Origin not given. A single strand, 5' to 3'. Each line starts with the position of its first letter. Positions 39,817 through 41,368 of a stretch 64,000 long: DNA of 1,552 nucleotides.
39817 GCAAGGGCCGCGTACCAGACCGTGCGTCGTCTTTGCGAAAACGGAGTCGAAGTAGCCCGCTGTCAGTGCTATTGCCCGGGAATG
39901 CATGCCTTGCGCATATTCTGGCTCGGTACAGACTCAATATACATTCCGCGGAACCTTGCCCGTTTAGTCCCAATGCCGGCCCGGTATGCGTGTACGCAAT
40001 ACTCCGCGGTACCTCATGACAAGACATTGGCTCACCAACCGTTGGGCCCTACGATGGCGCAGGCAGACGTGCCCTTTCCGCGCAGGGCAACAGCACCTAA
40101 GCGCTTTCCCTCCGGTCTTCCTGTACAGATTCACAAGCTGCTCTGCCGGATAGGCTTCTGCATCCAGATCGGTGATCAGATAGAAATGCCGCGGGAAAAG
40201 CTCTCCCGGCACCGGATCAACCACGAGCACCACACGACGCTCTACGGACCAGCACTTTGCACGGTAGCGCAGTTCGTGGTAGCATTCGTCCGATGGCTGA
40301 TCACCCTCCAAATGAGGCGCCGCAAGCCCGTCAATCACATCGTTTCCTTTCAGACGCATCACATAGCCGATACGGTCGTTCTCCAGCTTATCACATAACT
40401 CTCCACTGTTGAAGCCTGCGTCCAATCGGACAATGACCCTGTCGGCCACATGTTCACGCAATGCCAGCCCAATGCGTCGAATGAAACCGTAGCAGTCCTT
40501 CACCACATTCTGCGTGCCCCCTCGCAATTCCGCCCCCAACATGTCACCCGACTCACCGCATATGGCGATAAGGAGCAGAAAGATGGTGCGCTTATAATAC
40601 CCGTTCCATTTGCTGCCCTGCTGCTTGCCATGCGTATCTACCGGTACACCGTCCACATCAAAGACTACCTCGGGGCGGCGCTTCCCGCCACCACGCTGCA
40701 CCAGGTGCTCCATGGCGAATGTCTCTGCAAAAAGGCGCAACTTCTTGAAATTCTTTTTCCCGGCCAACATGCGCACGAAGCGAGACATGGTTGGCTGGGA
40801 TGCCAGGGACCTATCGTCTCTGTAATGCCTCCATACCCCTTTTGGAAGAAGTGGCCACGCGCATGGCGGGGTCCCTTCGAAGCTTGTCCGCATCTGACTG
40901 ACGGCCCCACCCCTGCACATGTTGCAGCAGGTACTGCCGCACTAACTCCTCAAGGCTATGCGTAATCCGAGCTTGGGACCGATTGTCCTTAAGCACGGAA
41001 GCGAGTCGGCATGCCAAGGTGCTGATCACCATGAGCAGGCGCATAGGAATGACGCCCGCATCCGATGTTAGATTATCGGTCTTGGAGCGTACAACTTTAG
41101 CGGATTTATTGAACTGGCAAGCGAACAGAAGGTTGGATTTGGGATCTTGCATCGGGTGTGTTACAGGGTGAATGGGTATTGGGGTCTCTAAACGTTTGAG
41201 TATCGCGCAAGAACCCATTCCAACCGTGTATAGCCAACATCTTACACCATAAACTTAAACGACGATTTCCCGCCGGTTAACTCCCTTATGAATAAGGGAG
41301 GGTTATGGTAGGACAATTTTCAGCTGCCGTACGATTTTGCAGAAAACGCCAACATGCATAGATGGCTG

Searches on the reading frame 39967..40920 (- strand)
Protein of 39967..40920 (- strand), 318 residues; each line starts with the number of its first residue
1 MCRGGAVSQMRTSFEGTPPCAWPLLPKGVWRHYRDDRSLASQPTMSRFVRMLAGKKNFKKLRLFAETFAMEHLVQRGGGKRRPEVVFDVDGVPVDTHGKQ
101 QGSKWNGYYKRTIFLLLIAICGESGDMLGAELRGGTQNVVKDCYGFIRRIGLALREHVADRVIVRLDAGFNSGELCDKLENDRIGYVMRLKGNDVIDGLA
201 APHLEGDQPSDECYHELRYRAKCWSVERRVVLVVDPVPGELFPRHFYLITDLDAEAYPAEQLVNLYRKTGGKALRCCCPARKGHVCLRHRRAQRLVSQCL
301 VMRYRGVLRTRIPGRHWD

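Call 79: search_protein_families(library=pfam, proteins=[window:39967-40920:-], max_evalue=0.01)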
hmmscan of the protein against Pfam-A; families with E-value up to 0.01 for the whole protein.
window:39967-40920:- (318 aa): 2 families
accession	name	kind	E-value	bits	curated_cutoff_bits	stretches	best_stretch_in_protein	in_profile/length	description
PF13701.12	DDE_Tnp_1_4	-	6.9e-37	127.1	34.7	1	36-270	94-330/435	Transposase DDE domain group 1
PF01609.27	DDE_Tnp_1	-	3.2e-10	40.5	23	1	83-268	3-159/200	Transposase DDE domain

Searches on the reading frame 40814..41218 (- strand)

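Call 79: search_protein_families(library=pfam, proteins=[window:40814-41218:-], max_evalue=0.01)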
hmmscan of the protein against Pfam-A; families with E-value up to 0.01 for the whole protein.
window:40814-41218:- (135 aa): 1 family
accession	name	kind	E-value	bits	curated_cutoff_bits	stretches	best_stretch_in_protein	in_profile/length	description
PF13701.12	DDE_Tnp_1_4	-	5.4e-16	58.3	34.7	1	43-125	11-93/435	Transposase DDE domain group 1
